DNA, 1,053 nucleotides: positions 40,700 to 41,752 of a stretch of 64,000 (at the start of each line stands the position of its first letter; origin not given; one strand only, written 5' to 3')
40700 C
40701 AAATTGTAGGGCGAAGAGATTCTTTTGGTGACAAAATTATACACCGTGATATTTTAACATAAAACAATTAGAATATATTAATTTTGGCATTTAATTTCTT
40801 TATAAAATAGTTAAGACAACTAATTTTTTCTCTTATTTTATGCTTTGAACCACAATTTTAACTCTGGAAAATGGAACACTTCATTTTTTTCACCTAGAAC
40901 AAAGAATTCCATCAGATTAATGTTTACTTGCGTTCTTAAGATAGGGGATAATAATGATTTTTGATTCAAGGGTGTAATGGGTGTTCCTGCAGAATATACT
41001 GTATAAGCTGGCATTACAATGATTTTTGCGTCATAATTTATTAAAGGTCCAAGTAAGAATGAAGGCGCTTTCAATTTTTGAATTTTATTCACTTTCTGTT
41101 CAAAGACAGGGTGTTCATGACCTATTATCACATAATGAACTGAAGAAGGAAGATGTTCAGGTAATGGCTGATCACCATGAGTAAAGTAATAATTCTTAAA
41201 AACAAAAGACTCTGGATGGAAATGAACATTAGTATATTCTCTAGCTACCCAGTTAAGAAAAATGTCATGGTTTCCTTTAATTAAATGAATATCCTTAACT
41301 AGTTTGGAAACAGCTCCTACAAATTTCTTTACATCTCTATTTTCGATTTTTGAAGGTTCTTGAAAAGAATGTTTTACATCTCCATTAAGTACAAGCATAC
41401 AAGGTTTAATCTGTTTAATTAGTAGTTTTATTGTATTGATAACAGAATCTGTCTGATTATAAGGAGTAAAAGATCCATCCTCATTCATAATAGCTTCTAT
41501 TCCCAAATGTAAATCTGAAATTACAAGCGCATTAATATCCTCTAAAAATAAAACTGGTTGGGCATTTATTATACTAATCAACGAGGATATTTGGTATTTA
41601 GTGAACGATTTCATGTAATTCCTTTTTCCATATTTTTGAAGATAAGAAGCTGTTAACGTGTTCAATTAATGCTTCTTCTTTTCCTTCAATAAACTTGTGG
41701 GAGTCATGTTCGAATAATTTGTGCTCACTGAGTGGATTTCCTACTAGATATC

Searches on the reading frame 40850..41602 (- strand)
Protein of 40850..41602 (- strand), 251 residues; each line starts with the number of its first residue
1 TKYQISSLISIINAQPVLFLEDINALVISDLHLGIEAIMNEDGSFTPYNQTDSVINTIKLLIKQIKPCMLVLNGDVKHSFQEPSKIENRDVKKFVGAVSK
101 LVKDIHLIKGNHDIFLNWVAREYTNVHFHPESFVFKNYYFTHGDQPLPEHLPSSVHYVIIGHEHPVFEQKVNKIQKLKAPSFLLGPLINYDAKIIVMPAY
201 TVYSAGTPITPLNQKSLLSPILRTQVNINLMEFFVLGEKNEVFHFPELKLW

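Call 51: search_protein_families(library=ncbifam, proteins=[window:40850-41602:-], max_evalue=0.01)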
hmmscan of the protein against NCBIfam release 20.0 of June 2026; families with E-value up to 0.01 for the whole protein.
window:40850-41602:- (251 aa): 5 families
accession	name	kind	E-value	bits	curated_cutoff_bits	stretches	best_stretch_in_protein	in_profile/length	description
TIGR00024.1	SbcD_rel_arch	hypoth_equivalog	2e-35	122.5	115.2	1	24-237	16-206/224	putative phosphoesterase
TIGR04123.1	P_estr_lig_assc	hypoth_equivalog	5.6e-26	91.2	150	1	11-213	9-193/207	ligase-associated DNA damage response endonuclease PdeM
NF053861.1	DS8_antiphage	equivalog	0.00037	18.3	790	0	46-115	13-86/994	anti-phage protein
TIGR00040.1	yfcE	subfamily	0.0016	18.6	56.25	1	26-176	4-128/158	YfcE family phosphodiesterase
TIGR00619.1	sbcd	subfamily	0.0062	16.4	77.65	1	28-113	6-86/252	exonuclease subunit SbcD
